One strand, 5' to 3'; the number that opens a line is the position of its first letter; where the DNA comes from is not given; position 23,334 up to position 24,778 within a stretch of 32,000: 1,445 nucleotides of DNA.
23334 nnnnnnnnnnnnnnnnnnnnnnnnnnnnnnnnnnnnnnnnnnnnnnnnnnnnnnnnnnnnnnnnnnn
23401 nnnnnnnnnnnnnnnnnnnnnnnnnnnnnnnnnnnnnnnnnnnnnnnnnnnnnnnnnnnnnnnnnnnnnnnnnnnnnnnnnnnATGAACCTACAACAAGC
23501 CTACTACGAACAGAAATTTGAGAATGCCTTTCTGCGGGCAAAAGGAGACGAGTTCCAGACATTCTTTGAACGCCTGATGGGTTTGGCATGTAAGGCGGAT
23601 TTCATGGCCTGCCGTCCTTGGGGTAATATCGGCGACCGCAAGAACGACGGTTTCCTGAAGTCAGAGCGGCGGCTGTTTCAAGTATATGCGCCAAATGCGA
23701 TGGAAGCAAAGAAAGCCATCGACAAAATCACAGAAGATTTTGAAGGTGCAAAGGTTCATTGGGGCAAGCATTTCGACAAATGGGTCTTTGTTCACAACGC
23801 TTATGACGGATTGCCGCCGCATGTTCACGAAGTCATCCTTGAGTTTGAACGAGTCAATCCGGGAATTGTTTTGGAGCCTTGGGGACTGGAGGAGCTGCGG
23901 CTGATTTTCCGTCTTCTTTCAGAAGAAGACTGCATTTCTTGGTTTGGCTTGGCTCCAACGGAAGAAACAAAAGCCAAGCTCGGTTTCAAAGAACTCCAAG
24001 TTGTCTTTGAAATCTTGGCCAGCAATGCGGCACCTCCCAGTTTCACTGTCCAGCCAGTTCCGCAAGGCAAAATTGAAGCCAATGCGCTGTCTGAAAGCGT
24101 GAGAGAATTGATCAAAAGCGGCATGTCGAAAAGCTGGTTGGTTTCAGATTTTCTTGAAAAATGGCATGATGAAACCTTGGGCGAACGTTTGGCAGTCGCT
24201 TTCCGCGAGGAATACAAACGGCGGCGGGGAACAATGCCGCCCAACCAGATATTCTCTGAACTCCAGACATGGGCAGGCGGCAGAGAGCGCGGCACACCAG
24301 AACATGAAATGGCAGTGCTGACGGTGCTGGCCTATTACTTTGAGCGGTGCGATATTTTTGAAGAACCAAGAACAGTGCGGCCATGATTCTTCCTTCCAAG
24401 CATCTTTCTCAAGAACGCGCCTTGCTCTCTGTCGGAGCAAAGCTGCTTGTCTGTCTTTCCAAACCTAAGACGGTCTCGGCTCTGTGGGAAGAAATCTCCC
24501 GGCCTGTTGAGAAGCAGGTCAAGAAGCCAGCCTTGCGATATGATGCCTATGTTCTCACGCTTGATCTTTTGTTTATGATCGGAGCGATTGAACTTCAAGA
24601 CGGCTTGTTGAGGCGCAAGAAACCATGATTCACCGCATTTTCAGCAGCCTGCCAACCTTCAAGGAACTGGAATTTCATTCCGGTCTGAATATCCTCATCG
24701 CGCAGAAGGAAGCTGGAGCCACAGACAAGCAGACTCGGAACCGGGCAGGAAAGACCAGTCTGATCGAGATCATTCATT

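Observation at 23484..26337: Three-gene ABC-3C / Lamassu-like module: nuclease-like effector, 81-aa middle component, DUF2326-type coiled-coil ABC ATPase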

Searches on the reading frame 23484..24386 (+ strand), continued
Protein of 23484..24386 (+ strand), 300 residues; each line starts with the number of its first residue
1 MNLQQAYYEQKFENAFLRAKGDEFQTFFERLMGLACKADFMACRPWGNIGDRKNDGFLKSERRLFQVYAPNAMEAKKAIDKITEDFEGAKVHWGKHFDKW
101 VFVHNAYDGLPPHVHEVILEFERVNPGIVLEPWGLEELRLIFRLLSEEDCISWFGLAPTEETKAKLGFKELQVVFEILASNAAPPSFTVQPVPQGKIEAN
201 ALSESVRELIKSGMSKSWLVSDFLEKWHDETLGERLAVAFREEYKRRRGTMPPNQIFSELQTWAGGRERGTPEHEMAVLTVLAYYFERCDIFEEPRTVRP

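Call 75: find_encoding_contigs(protein=P0008, flank=8000, max_places=1)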
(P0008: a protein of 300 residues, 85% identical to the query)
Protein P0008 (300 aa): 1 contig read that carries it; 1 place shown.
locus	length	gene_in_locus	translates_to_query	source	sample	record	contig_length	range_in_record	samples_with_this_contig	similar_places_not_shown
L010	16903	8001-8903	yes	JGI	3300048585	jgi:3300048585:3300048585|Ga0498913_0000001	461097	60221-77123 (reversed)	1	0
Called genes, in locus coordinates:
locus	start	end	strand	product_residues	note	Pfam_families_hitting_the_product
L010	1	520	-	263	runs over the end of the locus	PF03747:ADP_ribosyl_GH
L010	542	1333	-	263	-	-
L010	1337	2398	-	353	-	PF00437:T2SSE, PF13604:AAA_30 (faint)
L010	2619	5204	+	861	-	PF02861:Clp_N, PF23569:NBD_SMAX1, PF00004:AAA, PF17871:AAA_lid_9, PF00004:AAA, PF07724:AAA_2, PF07728:AAA_5, PF10431:ClpB_D2-small, +9 more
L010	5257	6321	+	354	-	PF03781:FGE-sulfatase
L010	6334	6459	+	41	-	-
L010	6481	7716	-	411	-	PF04326:SLFN_AlbA_2, PF13749:HATPase_c_4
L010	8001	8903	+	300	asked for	PF20275:CTD10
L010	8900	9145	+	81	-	PF20293:MC6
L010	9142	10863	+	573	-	PF20275:CTD10, PF10088:DUF2326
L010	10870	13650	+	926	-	PF20464:MmeI_N, PF20465:MmeI_hel, PF20473:MmeI_Mtase, PF07669:Eco57I (weak), PF20466:MmeI_TRD, PF20467:MmeI_C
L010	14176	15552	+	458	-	PF01565:FAD_binding_4, PF02913:FAD-oxidase_C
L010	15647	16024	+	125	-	PF00050:Kazal_1, PF07648:Kazal_2 (weak)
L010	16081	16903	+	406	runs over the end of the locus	PF07992:Pyr_redox_2, PF01266:DAO (faint), PF00070:Pyr_redox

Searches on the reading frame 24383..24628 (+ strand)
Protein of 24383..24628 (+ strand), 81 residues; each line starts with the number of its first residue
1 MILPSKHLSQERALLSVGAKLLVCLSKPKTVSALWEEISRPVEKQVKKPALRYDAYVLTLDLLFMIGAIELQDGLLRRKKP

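Call 3: search_protein_families(library=pfam, proteins=[window:24383-24628:+], max_evalue=0.01)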
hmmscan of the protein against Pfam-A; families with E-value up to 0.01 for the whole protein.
window:24383-24628:+ (81 aa): 2 families
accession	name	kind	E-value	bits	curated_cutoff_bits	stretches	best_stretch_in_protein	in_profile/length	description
PF20293.4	MC6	-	3e-14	53.2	27.2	1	3-77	1-73/76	ABC-three component (ABC-3C) system Middle Component 6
PF20292.4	MC7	-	0.0051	17.3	27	0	3-73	1-64/69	ABC-three component (ABC-3C) system Middle Component 7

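Call 4: search_protein_families(library=padloc, proteins=[window:24383-24628:+], max_evalue=0.01)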
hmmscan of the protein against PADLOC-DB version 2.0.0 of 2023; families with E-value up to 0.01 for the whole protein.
window:24383-24628:+ (81 aa): 0 families

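Call 5: search_protein_families(library=ncbifam, proteins=[window:24383-24628:+], max_evalue=0.01)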
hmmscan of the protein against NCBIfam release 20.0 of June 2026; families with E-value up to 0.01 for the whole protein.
window:24383-24628:+ (81 aa): 0 families

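Call 79: search_solved_structures(query=window:24383-24628:+, max_evalue=10)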
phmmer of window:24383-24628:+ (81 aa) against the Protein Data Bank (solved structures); distinct sequences matched with E-value up to 10: 0.
